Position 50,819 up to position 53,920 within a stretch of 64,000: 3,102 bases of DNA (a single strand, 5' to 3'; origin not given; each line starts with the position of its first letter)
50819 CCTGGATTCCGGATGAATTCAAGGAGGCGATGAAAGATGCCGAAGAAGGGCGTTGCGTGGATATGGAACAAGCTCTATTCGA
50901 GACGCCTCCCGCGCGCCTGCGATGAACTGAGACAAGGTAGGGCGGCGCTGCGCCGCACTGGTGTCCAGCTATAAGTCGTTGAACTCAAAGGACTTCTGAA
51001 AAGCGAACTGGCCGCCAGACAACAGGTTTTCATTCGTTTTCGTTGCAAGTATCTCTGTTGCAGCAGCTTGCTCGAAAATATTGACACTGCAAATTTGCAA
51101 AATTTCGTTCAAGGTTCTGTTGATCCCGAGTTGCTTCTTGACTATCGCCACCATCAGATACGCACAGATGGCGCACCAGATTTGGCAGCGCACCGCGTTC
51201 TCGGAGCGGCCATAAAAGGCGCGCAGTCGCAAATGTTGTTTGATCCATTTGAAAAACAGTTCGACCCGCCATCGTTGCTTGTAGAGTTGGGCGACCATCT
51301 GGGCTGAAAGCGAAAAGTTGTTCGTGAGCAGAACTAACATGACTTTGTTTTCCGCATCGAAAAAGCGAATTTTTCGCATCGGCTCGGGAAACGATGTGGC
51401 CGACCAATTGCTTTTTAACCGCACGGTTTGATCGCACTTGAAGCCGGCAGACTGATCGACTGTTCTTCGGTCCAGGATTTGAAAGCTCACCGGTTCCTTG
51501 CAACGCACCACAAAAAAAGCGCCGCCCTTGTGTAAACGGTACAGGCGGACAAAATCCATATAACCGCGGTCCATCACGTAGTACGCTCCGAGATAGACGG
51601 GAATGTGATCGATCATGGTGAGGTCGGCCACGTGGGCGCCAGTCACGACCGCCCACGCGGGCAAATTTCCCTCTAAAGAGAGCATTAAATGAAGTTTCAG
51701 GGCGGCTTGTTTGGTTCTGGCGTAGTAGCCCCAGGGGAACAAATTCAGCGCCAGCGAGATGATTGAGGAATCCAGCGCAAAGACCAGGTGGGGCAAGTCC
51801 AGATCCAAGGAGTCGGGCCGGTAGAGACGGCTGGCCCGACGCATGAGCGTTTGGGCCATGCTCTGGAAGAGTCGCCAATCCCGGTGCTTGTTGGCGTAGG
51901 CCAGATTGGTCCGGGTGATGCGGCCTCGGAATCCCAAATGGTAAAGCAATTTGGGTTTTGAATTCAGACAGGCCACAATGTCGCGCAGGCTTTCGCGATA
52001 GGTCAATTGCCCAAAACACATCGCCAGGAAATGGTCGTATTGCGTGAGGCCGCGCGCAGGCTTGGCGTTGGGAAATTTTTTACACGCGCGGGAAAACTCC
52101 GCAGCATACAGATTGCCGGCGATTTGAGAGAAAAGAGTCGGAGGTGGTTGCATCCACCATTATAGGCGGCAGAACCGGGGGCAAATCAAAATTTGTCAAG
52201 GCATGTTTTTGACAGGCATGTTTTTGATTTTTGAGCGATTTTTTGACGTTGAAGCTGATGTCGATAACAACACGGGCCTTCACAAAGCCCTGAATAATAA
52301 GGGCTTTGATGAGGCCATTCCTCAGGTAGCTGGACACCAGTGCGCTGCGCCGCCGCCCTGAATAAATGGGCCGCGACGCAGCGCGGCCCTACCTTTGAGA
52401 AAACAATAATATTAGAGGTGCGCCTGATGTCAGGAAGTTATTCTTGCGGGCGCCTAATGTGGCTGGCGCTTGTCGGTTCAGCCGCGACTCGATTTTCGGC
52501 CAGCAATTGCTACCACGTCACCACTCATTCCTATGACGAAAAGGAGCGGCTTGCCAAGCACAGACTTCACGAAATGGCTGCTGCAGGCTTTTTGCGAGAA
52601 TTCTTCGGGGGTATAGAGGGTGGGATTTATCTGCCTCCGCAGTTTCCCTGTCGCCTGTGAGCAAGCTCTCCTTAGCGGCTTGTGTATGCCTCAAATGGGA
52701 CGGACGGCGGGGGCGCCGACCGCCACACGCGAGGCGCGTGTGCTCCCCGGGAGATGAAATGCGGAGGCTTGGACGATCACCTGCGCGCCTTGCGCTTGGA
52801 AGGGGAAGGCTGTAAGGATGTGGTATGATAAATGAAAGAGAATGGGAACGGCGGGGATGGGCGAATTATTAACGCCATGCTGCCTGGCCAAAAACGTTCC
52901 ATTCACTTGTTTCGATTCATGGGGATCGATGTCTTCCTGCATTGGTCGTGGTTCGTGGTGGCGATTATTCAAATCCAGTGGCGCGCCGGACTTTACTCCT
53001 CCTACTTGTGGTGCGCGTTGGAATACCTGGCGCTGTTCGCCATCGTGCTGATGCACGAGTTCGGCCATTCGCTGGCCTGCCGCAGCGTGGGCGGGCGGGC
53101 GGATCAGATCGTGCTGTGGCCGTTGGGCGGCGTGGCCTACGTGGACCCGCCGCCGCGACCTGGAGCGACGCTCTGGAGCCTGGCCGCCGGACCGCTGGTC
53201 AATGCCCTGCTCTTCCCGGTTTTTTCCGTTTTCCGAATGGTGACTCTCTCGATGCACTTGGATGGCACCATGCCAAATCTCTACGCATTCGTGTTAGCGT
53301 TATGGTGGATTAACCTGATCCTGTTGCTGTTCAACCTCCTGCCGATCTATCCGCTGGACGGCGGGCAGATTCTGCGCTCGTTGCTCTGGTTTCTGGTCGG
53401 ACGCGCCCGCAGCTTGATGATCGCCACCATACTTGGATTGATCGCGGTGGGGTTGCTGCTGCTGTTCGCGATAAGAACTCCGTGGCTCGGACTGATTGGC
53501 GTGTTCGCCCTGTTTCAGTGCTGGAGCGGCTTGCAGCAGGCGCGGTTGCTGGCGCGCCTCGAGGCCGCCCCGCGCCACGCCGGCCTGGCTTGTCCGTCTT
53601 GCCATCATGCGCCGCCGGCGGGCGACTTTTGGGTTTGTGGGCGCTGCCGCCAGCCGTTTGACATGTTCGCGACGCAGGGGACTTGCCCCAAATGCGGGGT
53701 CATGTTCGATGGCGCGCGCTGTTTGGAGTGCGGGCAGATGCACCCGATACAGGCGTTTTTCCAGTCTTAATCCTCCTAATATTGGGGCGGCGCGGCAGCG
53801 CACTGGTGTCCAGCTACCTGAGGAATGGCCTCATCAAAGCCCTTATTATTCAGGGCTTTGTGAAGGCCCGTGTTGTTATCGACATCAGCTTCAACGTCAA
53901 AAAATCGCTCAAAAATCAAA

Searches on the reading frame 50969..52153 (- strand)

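Call 99: search_protein_families(library=pfam, proteins=[window:50969-52153:-], max_evalue=0.0001)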
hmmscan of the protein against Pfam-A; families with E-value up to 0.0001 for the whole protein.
window:50969-52153:- (394 aa): 2 families
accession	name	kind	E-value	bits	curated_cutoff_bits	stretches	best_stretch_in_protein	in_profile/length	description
PF01609.27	DDE_Tnp_1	-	1.3e-30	107.1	23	1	121-334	3-200/200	Transposase DDE domain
PF14294.11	DUF4372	-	2.6e-20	72.8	25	1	6-76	4-74/74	Domain of unknown function (DUF4372)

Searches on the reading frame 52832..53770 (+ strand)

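Call 99: search_protein_families(library=pfam, proteins=[window:52832-53770:+], max_evalue=0.0001)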
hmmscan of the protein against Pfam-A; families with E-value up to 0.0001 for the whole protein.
window:52832-53770:+ (312 aa): 2 families
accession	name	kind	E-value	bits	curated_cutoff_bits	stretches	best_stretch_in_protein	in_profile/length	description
PF02163.28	Peptidase_M50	-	7.9e-19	68.3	27.2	1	66-211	4-220/221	Peptidase family M50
PF13398.12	Peptidase_M50B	-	6.4e-06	26.4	26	1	59-159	12-110/201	Peptidase M50B-like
